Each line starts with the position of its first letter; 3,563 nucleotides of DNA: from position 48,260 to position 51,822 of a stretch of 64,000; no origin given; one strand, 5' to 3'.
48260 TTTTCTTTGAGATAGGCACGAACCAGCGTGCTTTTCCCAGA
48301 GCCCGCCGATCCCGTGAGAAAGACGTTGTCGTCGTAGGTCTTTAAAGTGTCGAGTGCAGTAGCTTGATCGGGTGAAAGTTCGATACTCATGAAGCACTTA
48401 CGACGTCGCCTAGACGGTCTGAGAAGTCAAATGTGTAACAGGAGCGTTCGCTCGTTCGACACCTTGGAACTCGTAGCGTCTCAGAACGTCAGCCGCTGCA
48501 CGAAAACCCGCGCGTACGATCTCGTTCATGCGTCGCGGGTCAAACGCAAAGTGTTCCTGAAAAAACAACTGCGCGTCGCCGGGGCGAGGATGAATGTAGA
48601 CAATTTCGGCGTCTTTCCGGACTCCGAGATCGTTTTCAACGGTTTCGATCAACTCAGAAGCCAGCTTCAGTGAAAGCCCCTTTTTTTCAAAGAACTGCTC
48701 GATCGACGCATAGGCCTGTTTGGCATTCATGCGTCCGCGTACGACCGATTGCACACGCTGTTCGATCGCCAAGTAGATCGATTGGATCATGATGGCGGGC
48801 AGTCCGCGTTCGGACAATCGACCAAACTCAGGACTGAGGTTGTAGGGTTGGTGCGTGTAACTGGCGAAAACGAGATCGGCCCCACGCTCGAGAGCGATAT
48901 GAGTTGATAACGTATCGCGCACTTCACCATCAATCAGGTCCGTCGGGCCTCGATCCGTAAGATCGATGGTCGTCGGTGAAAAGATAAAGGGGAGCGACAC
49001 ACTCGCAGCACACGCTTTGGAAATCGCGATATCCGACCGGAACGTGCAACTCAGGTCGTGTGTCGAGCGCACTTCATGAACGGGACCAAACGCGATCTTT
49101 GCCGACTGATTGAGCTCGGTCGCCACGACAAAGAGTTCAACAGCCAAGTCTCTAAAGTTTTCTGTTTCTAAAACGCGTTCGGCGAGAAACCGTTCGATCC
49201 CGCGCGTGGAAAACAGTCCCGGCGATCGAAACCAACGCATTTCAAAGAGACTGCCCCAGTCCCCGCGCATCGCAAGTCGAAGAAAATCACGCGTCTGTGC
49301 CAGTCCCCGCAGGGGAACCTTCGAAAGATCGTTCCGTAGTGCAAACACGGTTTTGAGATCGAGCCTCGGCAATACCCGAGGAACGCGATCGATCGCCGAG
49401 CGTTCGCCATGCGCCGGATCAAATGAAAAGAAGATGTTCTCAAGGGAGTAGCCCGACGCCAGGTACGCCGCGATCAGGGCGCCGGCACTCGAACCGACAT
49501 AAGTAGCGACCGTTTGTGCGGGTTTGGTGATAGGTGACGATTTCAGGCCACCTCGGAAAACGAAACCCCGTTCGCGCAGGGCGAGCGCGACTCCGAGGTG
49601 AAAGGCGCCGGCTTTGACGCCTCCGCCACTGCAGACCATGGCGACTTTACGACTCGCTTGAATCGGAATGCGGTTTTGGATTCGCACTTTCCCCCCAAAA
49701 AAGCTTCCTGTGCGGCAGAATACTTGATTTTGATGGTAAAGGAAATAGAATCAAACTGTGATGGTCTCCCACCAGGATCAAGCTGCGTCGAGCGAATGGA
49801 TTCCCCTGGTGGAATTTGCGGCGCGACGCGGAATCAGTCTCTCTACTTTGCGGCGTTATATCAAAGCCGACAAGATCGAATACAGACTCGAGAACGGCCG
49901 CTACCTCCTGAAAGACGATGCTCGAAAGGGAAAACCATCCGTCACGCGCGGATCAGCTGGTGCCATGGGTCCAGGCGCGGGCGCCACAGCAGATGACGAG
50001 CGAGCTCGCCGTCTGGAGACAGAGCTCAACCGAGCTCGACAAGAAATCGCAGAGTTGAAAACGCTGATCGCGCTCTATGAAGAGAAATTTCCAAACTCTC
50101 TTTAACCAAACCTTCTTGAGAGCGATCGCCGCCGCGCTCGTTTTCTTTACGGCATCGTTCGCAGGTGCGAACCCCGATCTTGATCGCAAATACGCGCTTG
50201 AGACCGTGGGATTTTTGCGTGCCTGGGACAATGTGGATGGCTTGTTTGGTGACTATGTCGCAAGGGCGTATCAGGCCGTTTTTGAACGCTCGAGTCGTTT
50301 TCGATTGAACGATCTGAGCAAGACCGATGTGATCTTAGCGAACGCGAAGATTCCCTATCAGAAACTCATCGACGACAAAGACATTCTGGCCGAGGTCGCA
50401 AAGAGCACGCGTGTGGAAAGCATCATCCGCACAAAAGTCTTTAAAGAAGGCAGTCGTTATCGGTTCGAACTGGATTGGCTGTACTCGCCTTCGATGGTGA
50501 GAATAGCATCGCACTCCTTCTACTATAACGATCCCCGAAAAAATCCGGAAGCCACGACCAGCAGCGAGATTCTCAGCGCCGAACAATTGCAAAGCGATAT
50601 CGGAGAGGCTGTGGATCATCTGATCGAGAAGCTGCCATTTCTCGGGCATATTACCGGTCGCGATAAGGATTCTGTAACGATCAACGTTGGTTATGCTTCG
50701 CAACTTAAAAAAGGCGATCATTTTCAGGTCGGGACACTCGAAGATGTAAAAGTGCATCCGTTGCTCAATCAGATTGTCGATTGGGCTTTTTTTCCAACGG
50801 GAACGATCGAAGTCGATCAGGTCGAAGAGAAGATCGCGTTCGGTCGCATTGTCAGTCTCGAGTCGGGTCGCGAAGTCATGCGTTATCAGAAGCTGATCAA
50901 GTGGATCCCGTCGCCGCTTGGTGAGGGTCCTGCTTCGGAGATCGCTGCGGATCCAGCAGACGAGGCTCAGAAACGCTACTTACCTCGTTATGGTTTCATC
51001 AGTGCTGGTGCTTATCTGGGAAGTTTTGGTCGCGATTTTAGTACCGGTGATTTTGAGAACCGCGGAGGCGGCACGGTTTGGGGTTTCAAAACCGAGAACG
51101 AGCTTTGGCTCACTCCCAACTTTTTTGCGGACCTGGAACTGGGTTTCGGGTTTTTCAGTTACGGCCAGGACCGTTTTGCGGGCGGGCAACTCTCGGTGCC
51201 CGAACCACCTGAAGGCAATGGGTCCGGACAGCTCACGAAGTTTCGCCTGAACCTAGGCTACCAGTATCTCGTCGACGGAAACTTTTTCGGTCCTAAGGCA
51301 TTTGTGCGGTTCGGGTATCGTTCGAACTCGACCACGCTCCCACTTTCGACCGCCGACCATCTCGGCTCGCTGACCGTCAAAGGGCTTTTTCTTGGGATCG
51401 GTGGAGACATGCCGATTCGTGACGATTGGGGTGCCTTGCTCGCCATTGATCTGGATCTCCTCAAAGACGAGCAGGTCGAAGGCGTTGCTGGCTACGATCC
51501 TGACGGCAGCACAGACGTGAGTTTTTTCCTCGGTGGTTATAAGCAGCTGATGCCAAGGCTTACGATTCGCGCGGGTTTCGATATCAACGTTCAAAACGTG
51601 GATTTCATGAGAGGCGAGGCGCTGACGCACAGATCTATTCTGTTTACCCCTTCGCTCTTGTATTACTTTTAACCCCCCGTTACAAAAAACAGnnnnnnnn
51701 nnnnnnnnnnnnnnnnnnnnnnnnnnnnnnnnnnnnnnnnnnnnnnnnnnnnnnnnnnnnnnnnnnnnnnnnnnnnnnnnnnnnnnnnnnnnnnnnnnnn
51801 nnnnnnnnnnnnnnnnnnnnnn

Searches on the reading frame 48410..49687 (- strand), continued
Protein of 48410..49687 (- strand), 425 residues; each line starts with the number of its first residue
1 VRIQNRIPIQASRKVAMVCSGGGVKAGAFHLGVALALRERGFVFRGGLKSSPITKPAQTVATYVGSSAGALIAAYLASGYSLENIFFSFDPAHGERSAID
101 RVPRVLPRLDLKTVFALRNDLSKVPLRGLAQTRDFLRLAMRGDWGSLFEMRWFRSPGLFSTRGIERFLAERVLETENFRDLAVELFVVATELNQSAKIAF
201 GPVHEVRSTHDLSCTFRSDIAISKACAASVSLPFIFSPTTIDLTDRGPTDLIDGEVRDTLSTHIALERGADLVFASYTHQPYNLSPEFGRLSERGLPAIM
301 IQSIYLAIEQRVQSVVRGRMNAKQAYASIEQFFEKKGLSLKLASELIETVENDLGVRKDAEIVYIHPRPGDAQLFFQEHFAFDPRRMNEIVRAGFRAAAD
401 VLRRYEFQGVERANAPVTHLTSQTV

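Call 51: fold_search(model_id=the predicted structure, library=pdb)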
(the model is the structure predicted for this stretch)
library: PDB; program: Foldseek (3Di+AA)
matches with E <= 10: 91; with E <= 0.001: 24
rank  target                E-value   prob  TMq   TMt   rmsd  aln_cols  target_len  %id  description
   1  5fya_A                7.6e-11  1.00  0.46  0.73   8.4       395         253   18  Cubic crystal of the native PlpD (released 2016-04-06)
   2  5fqu_A                1.3e-10  1.00  0.45  0.73   6.7       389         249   17  Orthorhombic crystal structure of of PlpD (selenomethionine derivative) (released 2016-04-06)
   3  5fqu_B                2.6e-10  1.00  0.45  0.73   5.6       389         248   17  Orthorhombic crystal structure of of PlpD (selenomethionine derivative) (released 2016-04-06)
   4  5fya_B                4.7e-10  1.00  0.44  0.71   7.4       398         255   17  Cubic crystal of the native PlpD (released 2016-04-06)
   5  9kej_A                5.0e-09  1.00  0.45  0.53   9.7       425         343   14  Cryo-EM structure of AbCapV S58A filament bound with 3'3'-cGAMP (released 2025-11-12)
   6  9ion_B                1.2e-08  1.00  0.46  0.62   7.0       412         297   16  Cryo-EM structure of cUA bound CapE filament (released 2025-05-21)
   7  9iop_C                2.6e-08  1.00  0.46  0.61   7.0       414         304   17  Cryo-EM structure of cUA and MAFP bound CapE filament (released 2025-05-21)
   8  9ion_C                2.9e-08  1.00  0.45  0.61   7.1       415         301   17  Cryo-EM structure of cUA bound CapE filament (released 2025-05-21)
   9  9jeh_A                3.5e-08  1.00  0.45  0.54   9.1       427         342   14  Cryo-EM structure of AbCapV dimer, apo form (released 2025-11-19)
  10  9jek_D                3.9e-08  1.00  0.47  0.56   9.4       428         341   14  Cryo-EM structure of AbCapV tetramer, intermediate form (released 2025-11-19)
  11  8zr9_A                3.9e-08  1.00  0.43  0.51   9.4       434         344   14  Cryo-EM structure of AbCapV filemant bound with 3',3'-cGAMP (released 2025-11-19)
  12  9ion_A                9.1e-08  1.00  0.46  0.61   7.0       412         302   17  Cryo-EM structure of cUA bound CapE filament (released 2025-05-21)
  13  1oxw_A                1.6e-07  1.00  0.44  0.50   8.4       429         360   12  The Crystal Structure of SeMet Patatin (released 2003-05-27)
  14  9ion_D                1.9e-07  1.00  0.46  0.61   7.5       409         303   17  Cryo-EM structure of cUA bound CapE filament (released 2025-05-21)
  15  9iom                  2.1e-07  1.00  0.40  0.54  11.8       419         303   16  CapE apo form (released 2025-05-21)
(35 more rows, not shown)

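Call 54: list_cluster_members(proteins=[P0001, P0121])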
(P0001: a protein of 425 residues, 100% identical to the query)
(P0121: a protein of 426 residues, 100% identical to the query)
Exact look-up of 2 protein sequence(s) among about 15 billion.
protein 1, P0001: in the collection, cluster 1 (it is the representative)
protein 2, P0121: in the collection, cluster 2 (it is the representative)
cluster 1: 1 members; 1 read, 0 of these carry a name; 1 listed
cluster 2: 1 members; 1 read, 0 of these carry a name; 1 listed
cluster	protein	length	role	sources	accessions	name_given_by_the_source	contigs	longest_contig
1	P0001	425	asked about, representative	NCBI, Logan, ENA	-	-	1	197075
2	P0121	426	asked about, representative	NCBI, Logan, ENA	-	-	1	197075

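Call 56: search_protein_families(library=pfam, proteins=[L021:9334-9837:+, L021:9838-10236:+, L006:8303-9160:-, L014:13528-15123:+, L002:2068-2838:+, L021:10256-11359:-, L039:6651-8054:+, L052:13767-14726:+, L064:9196-10428:+, L008:14926-15747:-], max_evalue=0.0001)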
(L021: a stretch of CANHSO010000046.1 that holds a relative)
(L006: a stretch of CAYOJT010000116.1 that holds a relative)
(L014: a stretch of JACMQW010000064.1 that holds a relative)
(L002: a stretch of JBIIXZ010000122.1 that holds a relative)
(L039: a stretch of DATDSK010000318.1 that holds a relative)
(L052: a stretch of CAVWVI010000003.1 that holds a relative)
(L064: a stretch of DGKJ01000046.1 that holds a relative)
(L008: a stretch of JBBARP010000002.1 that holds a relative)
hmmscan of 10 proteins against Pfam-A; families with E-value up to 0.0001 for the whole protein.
L021:9334-9837:+ (167 aa): 1 family
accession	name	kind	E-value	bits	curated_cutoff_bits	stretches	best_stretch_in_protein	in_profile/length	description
PF01242.24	PTPS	-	4.7e-13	49.6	22.4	1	12-159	4-116/121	6-pyruvoyl tetrahydropterin synthase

L021:9838-10236:+ (132 aa): 1 family
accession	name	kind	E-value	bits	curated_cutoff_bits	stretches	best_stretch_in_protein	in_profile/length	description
PF01242.24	PTPS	-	2.2e-12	47.4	22.4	1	6-112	2-105/121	6-pyruvoyl tetrahydropterin synthase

L006:8303-9160:- (285 aa): 0 families

L014:13528-15123:+ (531 aa): 8 families
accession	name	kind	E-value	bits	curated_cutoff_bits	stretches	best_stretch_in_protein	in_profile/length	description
PF00158.32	Sigma54_activat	-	3.4e-72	242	20.2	1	220-385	2-167/168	Sigma-54 interaction domain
PF25601.1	AAA_lid_14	-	2.2e-23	82.3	27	1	391-472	1-82/87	AAA+ ATPase lid domain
PF14532.12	Sigma54_activ_2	-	5.9e-22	78.8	25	1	220-390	1-138/138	Sigma-54 interaction domain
PF02954.25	HTH_8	-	4.8e-13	49.1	22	1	482-522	2-42/42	Bacterial regulatory protein, Fis family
PF07728.20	AAA_5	-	3e-09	37.5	22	1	243-361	2-123/139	AAA domain (dynein-related subfamily)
PF13185.12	GAF_2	-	3.2e-06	27.8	28.6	1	62-158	41-135/136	GAF domain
PF07724.20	AAA_2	-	1.2e-05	25.9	27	1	241-368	4-132/166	AAA domain (Cdc48 subfamily)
PF01590.32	GAF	-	4.6e-05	24.4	22.4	0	78-154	53-129/133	GAF domain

L002:2068-2838:+ (256 aa): 0 families

L021:10256-11359:- (367 aa): 1 family
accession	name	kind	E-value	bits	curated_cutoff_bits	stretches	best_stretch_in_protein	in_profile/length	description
PF00152.25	tRNA-synt_2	-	1.8e-66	224.7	25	1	41-361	3-307/308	tRNA synthetases class II (D, K and N)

L039:6651-8054:+ (467 aa): 2 families
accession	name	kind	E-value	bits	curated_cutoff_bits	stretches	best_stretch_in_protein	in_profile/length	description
PF07690.21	MFS_1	-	9e-59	199.6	33.4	2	12-197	2-194/347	Major Facilitator Superfamily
PF00083.30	Sugar_tr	-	1.4e-09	37.8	22.3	1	16-176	10-187/452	Sugar (and other) transporter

L052:13767-14726:+ (319 aa): 2 families
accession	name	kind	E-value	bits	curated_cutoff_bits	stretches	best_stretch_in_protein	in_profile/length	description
PF02518.31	HATPase_c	-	1.1e-25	90.7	26.4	1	198-307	2-110/111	Histidine kinase-, DNA gyrase B-, and HSP90-like ATPase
PF00512.31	HisKA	-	2.3e-18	66.4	26.9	1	83-151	1-66/66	His Kinase A (phospho-acceptor) domain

L064:9196-10428:+ (410 aa): 2 families
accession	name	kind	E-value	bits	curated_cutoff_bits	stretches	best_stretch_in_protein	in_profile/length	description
PF07690.21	MFS_1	-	2.7e-28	99.3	33.4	1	17-364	2-345/347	Major Facilitator Superfamily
PF13000.13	Acatn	-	2.7e-13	49.8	23.7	1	14-99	3-90/546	Acetyl-coenzyme A transporter 1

L008:14926-15747:- (273 aa): 4 families
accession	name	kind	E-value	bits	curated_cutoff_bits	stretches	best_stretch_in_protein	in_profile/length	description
PF00106.31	adh_short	-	1.2e-44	152.5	26.6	1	6-195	1-192/195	short chain dehydrogenase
PF13561.12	adh_short_C2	-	6e-37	127.9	27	1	12-236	1-226/236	Enoyl-(Acyl carrier protein) reductase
PF08659.16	KR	-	3.4e-17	63.4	22.6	1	8-177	3-173/180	KR domain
PF01370.27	Epimerase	-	7.2e-07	29.3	20.9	1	8-179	1-169/240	NAD dependent epimerase/dehydratase family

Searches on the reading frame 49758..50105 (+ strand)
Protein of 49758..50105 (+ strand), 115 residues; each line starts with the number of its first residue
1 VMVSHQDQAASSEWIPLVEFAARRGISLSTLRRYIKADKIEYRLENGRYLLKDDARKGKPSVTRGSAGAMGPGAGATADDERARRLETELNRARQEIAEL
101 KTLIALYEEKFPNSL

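Call 3: search_protein_families(library=pfam, proteins=[window:49758-50105:+], max_evalue=0.01)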
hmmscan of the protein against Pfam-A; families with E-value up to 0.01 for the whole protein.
window:49758-50105:+ (115 aa): 2 families
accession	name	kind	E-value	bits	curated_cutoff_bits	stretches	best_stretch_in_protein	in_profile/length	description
PF00376.29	MerR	-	0.002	18.3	28.2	1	19-48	4-35/38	MerR family regulatory protein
PF12728.13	HTH_17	-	0.0082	16.8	27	0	21-50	8-37/51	Helix-turn-helix domain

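Call 4: search_protein_families(library=padloc, proteins=[window:49758-50105:+], max_evalue=0.01)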
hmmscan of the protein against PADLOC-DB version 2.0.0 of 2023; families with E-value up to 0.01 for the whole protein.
window:49758-50105:+ (115 aa): 1 family
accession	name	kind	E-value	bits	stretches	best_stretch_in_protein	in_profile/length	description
PDLC04133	mad1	-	0.00049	18.3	1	12-54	3-45/60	mads_1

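Call 5: search_protein_families(library=ncbifam, proteins=[window:49758-50105:+], max_evalue=0.01)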
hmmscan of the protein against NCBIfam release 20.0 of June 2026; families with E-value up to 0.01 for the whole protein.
window:49758-50105:+ (115 aa): 0 families

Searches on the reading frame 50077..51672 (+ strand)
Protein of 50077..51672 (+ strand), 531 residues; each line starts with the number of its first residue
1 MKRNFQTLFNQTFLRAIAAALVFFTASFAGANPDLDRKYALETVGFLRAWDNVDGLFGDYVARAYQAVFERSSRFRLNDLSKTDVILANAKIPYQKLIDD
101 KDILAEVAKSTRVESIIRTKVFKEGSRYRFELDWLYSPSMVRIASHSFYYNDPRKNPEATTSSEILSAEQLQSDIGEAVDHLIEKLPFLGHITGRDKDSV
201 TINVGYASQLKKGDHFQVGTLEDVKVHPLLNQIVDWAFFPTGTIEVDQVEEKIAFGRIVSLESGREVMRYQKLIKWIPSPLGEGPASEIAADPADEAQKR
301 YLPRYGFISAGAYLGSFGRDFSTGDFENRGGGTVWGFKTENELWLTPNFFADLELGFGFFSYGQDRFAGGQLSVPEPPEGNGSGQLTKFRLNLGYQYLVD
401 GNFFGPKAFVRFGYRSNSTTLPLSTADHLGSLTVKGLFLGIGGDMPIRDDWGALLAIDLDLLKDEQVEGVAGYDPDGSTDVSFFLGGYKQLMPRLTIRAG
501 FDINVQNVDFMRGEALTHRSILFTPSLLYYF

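Call 3: search_protein_families(library=pfam, proteins=[window:50077-51672:+], max_evalue=0.01)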
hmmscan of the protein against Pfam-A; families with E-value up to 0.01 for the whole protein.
window:50077-51672:+ (531 aa): 0 families

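Call 5: search_protein_families(library=ncbifam, proteins=[window:50077-51672:+], max_evalue=0.01)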
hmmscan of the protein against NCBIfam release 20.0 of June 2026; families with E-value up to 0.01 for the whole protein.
window:50077-51672:+ (531 aa): 0 families

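Call 31: search_protein_families(library=padloc, proteins=[window:50077-51672:+], max_evalue=0.001)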
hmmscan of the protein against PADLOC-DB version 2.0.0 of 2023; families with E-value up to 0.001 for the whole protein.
window:50077-51672:+ (531 aa): 0 families
